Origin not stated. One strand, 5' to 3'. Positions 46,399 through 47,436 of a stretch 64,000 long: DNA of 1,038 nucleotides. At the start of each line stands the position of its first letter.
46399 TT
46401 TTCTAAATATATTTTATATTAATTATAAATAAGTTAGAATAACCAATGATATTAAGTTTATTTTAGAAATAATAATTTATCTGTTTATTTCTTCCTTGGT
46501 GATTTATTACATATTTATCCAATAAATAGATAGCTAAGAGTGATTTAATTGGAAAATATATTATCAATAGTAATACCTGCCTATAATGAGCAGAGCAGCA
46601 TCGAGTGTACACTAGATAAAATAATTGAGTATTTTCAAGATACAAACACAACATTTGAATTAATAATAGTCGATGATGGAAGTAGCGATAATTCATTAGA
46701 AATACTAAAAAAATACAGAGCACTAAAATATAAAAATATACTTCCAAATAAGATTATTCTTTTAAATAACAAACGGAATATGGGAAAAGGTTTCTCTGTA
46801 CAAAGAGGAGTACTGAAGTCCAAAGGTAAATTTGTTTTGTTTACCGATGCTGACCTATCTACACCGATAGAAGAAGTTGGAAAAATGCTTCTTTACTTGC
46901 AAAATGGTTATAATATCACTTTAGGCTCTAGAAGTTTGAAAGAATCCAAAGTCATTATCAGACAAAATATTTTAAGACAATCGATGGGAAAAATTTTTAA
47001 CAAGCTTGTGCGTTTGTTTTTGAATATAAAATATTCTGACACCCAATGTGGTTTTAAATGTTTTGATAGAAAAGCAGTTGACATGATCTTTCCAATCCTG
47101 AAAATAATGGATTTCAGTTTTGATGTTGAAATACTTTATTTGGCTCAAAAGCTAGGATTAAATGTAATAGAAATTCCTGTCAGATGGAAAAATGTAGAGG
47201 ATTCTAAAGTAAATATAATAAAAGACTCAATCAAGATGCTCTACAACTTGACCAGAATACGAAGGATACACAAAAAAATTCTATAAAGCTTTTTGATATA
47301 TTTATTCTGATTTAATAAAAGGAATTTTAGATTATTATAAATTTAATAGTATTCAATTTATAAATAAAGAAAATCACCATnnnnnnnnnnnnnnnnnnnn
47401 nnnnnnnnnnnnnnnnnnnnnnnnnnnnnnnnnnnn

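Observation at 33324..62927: Four paralogous GtrB-like GT2 / GT-C glycosylation modules in one 30-kb stretch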

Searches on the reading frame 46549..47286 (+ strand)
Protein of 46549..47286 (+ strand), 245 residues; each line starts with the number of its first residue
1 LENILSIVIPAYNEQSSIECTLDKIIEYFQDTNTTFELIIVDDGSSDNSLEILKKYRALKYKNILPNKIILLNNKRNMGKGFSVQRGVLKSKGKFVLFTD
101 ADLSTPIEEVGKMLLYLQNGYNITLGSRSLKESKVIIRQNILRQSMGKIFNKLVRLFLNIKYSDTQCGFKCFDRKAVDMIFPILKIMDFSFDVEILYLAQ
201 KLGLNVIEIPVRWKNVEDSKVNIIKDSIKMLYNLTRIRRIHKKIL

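Call 3: search_protein_families(library=pfam, proteins=[window:46549-47286:+])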
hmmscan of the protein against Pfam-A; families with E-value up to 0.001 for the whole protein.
window:46549-47286:+ (245 aa): 3 families
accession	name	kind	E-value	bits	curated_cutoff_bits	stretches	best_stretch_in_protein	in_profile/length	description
PF00535.33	Glycos_transf_2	-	6.1e-29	101.5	23.3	1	6-178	1-165/168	Glycosyl transferase family 2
PF10111.15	Glyco_tranf_2_2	-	9.9e-10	38.8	27.3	1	6-114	1-103/276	Glycosyltransferase like family 2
PF13641.12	Glyco_tranf_2_3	-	0.00084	19.9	27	0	5-102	3-96/230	Glycosyltransferase like family 2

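Call 8: search_protein_families(library=ncbifam, proteins=[window:46549-47286:+], max_evalue=0.01)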
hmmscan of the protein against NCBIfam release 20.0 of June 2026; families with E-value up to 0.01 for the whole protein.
window:46549-47286:+ (245 aa): 22 families
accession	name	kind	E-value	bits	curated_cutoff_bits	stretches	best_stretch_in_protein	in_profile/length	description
NF007986.1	PRK10714.1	equivalog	5.5e-24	84.7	529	1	5-235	8-223/316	undecaprenyl-phosphate 4-deoxy-4-formamido-L-arabinose transferase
NF047588.1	GlcsyltransPgfSStrep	equivalog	7.1e-22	78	500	1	5-190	3-177/308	glycosyltransferase PgfS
TIGR04182.1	glyco_TIGR04182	equivalog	3.5e-15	56.2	325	1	6-241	3-221/293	S-layer glycoprotein N-glycosyltransferase AglJ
NF007482.0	PRK10073.1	equivalog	5.3e-15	55.2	423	1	3-102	6-95/334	glycosyltransferase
NF041875.1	EPS_EpsD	equivalog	1e-14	54.7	370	1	5-110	1-97/325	exopolysaccharide biosynthesis glycosyltransferase EpsD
TIGR03937.1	PgaC_IcaA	equivalog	9e-13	47.9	422.3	1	4-102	46-135/407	poly-beta-1,6-N-acetyl-D-glucosamine synthase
NF010496.0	PRK13915.1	equivalog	1e-12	47.8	262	1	4-110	32-134/307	glucosyl-3-phosphoglycerate synthase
NF047683.1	TeichurnBiosyTuaG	equivalog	1.6e-11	44.3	400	1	3-126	6-121/252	teichuronic acid biosynthesis protein TuaG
TIGR04283.1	glyco_like_mftF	equivalog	1.8e-11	44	182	1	5-110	1-90/221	TIGR04283 family arsenosugar biosynthesis glycosyltransferase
NF038302.1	EPS_HpsE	equivalog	3.1e-11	42.8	300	1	5-103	3-97/307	hormogonium polysaccharide biosynthesis glycosyltransferase HpsE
NF058614.1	PPMAGASynPpgS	equivalog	1.5e-10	40.9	370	1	7-217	4-200/226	polyprenyl-phospho-N-acetylgalactosaminyl synthase PpgS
NF053739.1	GlytfEpsEBac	equivalog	4.5e-10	39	450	1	5-118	3-108/265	glycosyltransferase EpsE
NF041391.1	DPhHxTase_Halo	equivalog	6.8e-10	38.3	375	1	11-214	3-184/213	dolichyl-phosphate hexose transferase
TIGR03469.1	HpnB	hypoth_equivalog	1.2e-07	31.2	379.25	1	6-113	47-156/386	hopene-associated glycosyltransferase HpnB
NF050819.1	PolSacchBiosHfsG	equivalog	6.7e-06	25.5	500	1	4-135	13-136/302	polysaccharide biosynthesis protein HfsG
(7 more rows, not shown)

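Call 26: search_solved_structures(query=window:46549-47286:+, max_evalue=0.001)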
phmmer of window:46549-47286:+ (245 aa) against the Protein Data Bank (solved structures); distinct sequences matched with E-value up to 0.001: 22.
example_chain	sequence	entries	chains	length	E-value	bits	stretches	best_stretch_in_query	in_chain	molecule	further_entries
5ekp_C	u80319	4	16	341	3.7e-17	65.9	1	5-181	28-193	Uncharacterized glycosyltransferase sll0501 | Glycosyltransferase sll0501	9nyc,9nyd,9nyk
5eke_A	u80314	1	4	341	3.7e-17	65.9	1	5-181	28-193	Uncharacterized glycosyltransferase sll0501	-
9nye_A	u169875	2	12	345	3.8e-17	65.9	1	5-181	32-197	Glycosyltransferase sll0501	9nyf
9bhc_C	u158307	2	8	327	1.9e-16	63.6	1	5-234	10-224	Undecaprenyl-phosphate 4-deoxy-4-formamido-L-arabinose transferase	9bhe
9hwj_A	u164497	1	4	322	2.5e-16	63.2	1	5-234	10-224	Undecaprenyl-phosphate 4-deoxy-4-formamido-L-arabinose transferase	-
8vxh_A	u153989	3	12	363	2.6e-16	63.2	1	5-234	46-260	Undecaprenyl-phosphate 4-deoxy-4-formamido-L-arabinose transferase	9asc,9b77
5mlz_A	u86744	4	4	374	1.4e-12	51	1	5-210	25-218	Dolichol monophosphate mannose synthase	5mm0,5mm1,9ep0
8vh7_A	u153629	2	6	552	9e-09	38.5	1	4-149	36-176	Heparosan synthase B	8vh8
8viw_A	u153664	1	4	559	9.1e-09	38.5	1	4-149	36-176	Heparosan synthase B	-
5hea_A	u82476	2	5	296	1.1e-08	38.2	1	4-109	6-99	Putative glycosyltransferase (GalT1)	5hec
2z87_A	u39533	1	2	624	1.5e-08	37.8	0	5-60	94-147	Chondroitin synthase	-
2z86_A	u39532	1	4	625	1.5e-08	37.8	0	5-60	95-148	Chondroitin synthase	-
5tze_C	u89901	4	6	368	1.9e-07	34.2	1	6-103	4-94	Glycosyl transferase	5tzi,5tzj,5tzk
5tz8_A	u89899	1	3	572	2.5e-07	33.8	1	6-103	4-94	Glycosyl transferase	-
4y6n_A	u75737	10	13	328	1.1e-05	28.4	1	5-106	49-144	Glucosyl-3-phosphoglycerate synthase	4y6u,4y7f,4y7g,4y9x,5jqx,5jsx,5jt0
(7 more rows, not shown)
